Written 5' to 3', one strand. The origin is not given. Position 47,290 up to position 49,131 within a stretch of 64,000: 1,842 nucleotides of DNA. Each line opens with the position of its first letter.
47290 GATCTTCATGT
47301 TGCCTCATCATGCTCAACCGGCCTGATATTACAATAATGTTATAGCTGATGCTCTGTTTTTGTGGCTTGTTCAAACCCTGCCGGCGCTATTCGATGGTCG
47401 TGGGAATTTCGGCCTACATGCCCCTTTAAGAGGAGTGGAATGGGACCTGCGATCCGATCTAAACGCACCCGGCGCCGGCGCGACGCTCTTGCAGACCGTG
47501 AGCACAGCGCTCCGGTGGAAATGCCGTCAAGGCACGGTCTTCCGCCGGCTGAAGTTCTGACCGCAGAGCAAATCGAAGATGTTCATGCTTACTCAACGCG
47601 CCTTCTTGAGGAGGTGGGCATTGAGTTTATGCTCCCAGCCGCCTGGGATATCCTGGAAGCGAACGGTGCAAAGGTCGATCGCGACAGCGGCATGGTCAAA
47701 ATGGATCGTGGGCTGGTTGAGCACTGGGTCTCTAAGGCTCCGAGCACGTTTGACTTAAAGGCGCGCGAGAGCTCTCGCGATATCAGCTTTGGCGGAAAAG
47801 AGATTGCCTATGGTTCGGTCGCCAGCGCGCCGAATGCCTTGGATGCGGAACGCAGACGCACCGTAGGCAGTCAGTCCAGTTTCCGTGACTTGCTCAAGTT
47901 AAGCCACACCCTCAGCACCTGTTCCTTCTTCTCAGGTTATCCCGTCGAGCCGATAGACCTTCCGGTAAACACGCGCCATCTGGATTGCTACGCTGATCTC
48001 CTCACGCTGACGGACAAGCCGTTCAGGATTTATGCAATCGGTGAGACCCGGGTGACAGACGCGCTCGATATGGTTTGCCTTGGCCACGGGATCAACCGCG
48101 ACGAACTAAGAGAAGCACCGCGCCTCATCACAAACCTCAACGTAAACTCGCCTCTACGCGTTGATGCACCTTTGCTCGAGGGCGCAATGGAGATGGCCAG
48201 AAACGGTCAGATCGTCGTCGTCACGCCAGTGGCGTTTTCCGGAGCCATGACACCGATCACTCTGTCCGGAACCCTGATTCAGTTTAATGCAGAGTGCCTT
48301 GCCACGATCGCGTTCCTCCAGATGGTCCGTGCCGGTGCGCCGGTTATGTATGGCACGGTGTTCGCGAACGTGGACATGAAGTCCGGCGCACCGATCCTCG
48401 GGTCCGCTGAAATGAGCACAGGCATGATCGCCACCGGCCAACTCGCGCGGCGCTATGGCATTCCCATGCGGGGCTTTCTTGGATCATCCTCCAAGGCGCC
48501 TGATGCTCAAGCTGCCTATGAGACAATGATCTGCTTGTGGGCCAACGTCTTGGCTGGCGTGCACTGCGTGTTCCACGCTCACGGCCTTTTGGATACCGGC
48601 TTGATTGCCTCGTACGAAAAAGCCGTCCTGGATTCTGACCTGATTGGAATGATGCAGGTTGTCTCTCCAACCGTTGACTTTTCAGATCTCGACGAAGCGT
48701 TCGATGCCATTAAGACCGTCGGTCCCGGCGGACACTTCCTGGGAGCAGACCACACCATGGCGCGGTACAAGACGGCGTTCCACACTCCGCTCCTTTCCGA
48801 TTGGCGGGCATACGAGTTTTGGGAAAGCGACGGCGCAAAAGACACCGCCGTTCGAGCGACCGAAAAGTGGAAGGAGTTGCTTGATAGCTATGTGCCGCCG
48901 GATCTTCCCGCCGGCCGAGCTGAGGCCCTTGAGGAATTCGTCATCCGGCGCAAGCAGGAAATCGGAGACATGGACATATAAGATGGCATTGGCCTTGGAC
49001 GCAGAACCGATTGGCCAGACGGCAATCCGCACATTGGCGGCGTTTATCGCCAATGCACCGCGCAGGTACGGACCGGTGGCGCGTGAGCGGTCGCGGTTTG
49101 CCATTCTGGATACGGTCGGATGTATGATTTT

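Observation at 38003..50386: The LysR / MttB / MmgE-PrpD module occurs twice within about 12 kb, in opposite orientation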

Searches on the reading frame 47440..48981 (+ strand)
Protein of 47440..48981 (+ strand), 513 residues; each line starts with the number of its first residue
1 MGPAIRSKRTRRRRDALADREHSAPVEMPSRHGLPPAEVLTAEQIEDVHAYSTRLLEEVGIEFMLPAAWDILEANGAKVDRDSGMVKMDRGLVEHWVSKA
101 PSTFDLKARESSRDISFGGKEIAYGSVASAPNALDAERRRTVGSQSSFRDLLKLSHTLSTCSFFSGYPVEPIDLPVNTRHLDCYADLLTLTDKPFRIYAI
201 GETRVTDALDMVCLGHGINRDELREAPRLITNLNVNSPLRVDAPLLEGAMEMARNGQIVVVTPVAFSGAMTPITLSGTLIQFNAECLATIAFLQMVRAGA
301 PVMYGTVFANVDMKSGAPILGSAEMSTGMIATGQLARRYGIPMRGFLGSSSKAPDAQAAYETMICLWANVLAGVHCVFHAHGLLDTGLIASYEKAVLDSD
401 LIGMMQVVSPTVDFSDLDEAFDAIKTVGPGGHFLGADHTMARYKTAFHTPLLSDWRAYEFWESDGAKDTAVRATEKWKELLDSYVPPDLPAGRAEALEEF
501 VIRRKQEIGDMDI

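Call 3: search_protein_families(library=pfam, proteins=[window:47440-48981:+])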
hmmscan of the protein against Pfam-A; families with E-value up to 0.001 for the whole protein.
window:47440-48981:+ (513 aa): 1 family
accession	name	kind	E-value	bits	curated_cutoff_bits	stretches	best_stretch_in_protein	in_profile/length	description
PF06253.16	MTTB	-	5e-167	556.3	25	1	10-509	2-500/500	Trimethylamine methyltransferase (MTTB)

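Call 15: find_related_loci(query=A1, collection=genome_contigs, flank=10000)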
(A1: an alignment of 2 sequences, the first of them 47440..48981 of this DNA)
Query A1 (513 aa) in genome_contigs; peptide patterns used: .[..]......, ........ (x = any residue, [..] = any of these).
101 stretches matched a pattern; 14 encode a relative of the query (tblastn E <= 1e-3); 14 distinct loci.
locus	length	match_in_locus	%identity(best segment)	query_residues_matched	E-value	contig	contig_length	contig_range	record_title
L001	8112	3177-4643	93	25-513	0e+0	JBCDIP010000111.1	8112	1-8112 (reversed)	MAG: Pseudomonadota bacterium isolate P01_H01_bin.182 k141_1736085_length_8112_cov_7.0000, whole genome shotgun sequence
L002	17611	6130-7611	69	19-513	0e+0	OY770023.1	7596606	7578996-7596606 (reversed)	MAG: Rhodospirillales bacterium isolate 4fb11b76-7169-4195-a16a-2cd32d4b6a60 genome assembly, chromosome: 1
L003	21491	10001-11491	68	17-513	0e+0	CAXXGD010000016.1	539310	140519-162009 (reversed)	MAG: Rhodospirillales bacterium isolate 56d33e65-3fd3-4152-8820-ff613c194a47 genome assembly, contig: contig_16, whole g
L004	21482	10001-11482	67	18-513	0e+0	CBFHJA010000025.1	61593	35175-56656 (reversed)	MAG: uncultured Aliishimia sp. isolate AGTU_285_bin_16_strict genome assembly, contig: AGTU_285_bin_16_strict_c25, whole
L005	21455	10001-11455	57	25-513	0e+0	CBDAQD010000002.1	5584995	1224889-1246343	MAG: Hyphomicrobiales bacterium isolate 9748b210-d60d-4ec4-9e47-c99c5e148e46 genome assembly, contig: contig_2, whole ge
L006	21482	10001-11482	56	16-513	0e+0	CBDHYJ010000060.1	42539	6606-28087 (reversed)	MAG: Hyphomicrobiales bacterium isolate aed909f2-98c6-4b84-885f-341282523976 genome assembly, contig: contig_60, whole g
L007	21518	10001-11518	54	7-513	0e+0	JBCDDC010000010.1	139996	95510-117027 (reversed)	MAG: Pseudomonadota bacterium isolate P01_G01_bin.31 k141_2900115_length_139996_cov_31.6190, whole genome shotgun sequen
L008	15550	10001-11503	54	11-513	0e+0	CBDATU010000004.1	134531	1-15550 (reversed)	MAG: uncultured Rhodobacter sp. isolate 43686f86-583c-494a-8daa-9842116a73c5 genome assembly, contig: contig_4, whole ge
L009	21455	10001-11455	55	29-513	0e+0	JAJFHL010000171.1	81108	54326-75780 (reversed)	MAG: Hyphomicrobiales bacterium isolate OFTM207 OFTM207_170, whole genome shotgun sequence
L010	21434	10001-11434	55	36-513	4e-179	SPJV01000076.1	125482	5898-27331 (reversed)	MAG: Alphaproteobacteria bacterium isolate BinT2.006_T3.003 contig_5, whole genome shotgun sequence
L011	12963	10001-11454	56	29-513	4e-158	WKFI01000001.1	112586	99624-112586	MAG: Rhodobacteraceae bacterium isolate MAG3 k99_258460, whole genome shotgun sequence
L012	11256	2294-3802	52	10-513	3e-178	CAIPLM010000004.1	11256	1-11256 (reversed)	MAG: uncultured Rhodospirillales bacterium isolate Umea1p3_bin-407 genome assembly, contig: bin-407:004/392, whole genom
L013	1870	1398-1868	43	10-167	8e-35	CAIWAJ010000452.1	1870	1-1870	MAG: uncultured Rhodospirillales bacterium isolate Umea_bin-02506 genome assembly, contig: bin-02506:452/805, whole geno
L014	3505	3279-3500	49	31-104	4e-16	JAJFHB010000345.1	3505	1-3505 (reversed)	MAG: Hyphomicrobiales bacterium isolate OFTM346 OFTM346_344, whole genome shotgun sequence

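Call 18: search_protein_families(library=ncbifam, proteins=[window:47440-48981:+], max_evalue=0.00001)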
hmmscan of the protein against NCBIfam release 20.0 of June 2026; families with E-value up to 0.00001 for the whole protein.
window:47440-48981:+ (513 aa): 1 family
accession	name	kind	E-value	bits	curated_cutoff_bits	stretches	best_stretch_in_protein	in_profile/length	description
TIGR02369.2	trimeth_pyl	equivalog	1.9e-89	300.3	525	1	38-501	4-465/469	[trimethylamine--corrinoid protein] Co-methyltransferase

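Call 20: search_solved_structures(query=window:47440-48981:+, max_evalue=0.001)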
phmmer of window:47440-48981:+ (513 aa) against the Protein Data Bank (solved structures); distinct sequences matched with E-value up to 0.001: 5.
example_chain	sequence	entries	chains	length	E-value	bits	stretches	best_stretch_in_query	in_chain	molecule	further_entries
4yyc_A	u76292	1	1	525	6.1e-92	312.1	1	35-510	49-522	Putative trimethylamine methyltransferase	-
2qne_A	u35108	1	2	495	5e-86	292.6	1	34-510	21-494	Putative methyltransferase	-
9yce_A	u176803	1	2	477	8.6e-86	291.8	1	34-510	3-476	Glycine betaine methyltransferase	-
7xcl_A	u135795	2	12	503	1.4e-43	152.6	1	39-487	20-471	Trimethylamine methyltransferase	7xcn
7xcm_A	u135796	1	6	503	1.5e-43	152.5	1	39-487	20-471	Trimethylamine methyltransferase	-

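Call 55: search_solved_structures(query=window:47440-48981:+, max_evalue=1e-50, show_alignments=3)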
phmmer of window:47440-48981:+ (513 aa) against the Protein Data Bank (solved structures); distinct sequences matched with E-value up to 1e-50: 3.
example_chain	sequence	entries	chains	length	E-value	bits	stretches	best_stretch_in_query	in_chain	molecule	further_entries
4yyc_A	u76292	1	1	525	6.1e-92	312.1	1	35-510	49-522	Putative trimethylamine methyltransferase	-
2qne_A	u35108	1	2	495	5e-86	292.6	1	34-510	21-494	Putative methyltransferase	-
9yce_A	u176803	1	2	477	8.6e-86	291.8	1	34-510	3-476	Glycine betaine methyltransferase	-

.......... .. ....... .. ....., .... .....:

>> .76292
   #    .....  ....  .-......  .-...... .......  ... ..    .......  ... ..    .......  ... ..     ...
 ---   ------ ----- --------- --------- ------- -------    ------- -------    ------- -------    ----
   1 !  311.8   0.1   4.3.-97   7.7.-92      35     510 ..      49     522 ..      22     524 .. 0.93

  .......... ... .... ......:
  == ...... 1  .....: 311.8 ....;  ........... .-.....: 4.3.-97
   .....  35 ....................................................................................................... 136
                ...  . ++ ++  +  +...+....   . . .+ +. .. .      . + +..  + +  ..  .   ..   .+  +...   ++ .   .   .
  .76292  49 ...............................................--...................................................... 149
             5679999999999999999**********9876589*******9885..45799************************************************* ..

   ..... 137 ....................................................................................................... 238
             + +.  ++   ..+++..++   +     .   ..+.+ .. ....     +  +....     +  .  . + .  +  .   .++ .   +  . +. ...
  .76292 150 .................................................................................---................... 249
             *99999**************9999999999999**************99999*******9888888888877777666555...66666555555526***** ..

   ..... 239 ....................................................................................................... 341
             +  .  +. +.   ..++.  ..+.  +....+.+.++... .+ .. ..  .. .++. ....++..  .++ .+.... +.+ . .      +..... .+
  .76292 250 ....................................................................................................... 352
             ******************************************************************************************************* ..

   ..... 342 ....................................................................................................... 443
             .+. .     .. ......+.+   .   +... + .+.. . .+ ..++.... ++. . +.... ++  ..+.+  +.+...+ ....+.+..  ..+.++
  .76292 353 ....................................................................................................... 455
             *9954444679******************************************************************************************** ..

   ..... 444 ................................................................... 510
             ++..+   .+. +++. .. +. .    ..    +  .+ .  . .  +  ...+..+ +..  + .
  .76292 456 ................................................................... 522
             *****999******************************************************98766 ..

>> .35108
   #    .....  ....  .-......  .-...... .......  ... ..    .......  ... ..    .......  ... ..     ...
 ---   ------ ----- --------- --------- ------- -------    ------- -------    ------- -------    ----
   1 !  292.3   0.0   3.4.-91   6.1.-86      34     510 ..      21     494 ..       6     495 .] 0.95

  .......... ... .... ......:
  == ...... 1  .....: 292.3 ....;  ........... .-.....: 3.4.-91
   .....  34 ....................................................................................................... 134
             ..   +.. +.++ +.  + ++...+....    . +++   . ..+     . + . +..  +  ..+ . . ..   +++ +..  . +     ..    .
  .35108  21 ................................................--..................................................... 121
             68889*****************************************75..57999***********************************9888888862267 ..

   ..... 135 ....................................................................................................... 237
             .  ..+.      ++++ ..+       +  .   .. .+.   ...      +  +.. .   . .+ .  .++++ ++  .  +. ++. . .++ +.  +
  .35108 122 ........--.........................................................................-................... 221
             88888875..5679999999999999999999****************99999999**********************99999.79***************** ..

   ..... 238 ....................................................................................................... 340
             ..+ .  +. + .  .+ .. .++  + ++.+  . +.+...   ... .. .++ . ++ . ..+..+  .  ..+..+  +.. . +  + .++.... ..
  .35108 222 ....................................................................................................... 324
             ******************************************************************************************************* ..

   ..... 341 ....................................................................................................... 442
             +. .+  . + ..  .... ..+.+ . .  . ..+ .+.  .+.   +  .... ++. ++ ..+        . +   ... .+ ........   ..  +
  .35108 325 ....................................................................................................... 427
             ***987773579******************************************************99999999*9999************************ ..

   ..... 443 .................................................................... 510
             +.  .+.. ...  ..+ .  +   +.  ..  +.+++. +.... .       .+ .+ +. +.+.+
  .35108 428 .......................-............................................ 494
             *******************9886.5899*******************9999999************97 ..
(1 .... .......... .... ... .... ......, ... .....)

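Call 69: search_protein_families(library=pfam, proteins=[L009:6201-7064:+, L009:7120-8058:+, L009:8062-8778:+, L009:8782-9381:+, L009:9296-9826:+, L009:11726-12628:-, L009:13371-14579:-, L012:868-1554:+, L012:1388-2224:+, L012:3346-5082:+], max_evalue=0.00001)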
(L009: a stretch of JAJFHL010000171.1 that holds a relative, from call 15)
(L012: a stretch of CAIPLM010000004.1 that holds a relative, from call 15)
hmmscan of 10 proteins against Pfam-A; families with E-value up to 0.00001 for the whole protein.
L009:6201-7064:+ (288 aa): 1 family
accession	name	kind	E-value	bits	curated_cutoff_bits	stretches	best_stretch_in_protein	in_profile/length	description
PF16694.10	Cytochrome_P460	-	7.8e-08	33.2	27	1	155-279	2-124/125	Cytochrome P460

L009:7120-8058:+ (313 aa): 0 families

L009:8062-8778:+ (239 aa): 0 families

L009:8782-9381:+ (200 aa): 0 families

L009:9296-9826:+ (177 aa): 0 families

L009:11726-12628:- (301 aa): 1 family
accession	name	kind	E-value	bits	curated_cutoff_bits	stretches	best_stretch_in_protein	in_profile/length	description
PF00892.27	EamA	-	5.7e-10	40.1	28.2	1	162-295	2-132/135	EamA-like transporter family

L009:13371-14579:- (403 aa): 0 families

L012:868-1554:+ (229 aa): 0 families

L012:1388-2224:+ (279 aa): 3 families
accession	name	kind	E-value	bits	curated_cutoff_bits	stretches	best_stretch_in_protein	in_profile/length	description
PF08445.16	FR47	-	5e-16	58.9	22.1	1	186-268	1-80/86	FR47-like protein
PF00583.31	Acetyltransf_1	-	9.1e-13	49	20.7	1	193-265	41-116/116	Acetyltransferase (GNAT) family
PF13508.13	Acetyltransf_7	-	1.5e-07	32.1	27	1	209-266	29-83/84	Acetyltransferase (GNAT) domain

L012:3346-5082:+ (579 aa): 1 family
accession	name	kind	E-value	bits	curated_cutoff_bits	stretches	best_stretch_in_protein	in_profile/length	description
PF04932.20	Wzy_C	-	4.9e-15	56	31.7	1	346-498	2-148/149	O-Antigen ligase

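Call 71: list_cluster_members(proteins=[P0001, window:47440-48981:+, window:17116-18498:+])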
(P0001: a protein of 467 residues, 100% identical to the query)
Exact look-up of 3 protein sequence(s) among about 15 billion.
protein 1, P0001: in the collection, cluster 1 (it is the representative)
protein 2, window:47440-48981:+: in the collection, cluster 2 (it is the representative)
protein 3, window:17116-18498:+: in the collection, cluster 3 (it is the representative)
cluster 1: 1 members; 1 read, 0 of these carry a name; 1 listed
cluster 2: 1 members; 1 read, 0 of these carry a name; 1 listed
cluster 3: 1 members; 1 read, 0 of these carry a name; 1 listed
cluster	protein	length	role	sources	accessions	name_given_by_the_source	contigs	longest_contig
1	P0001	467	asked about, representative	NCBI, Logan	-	-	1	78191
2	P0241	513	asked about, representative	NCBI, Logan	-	-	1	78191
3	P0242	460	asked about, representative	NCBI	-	-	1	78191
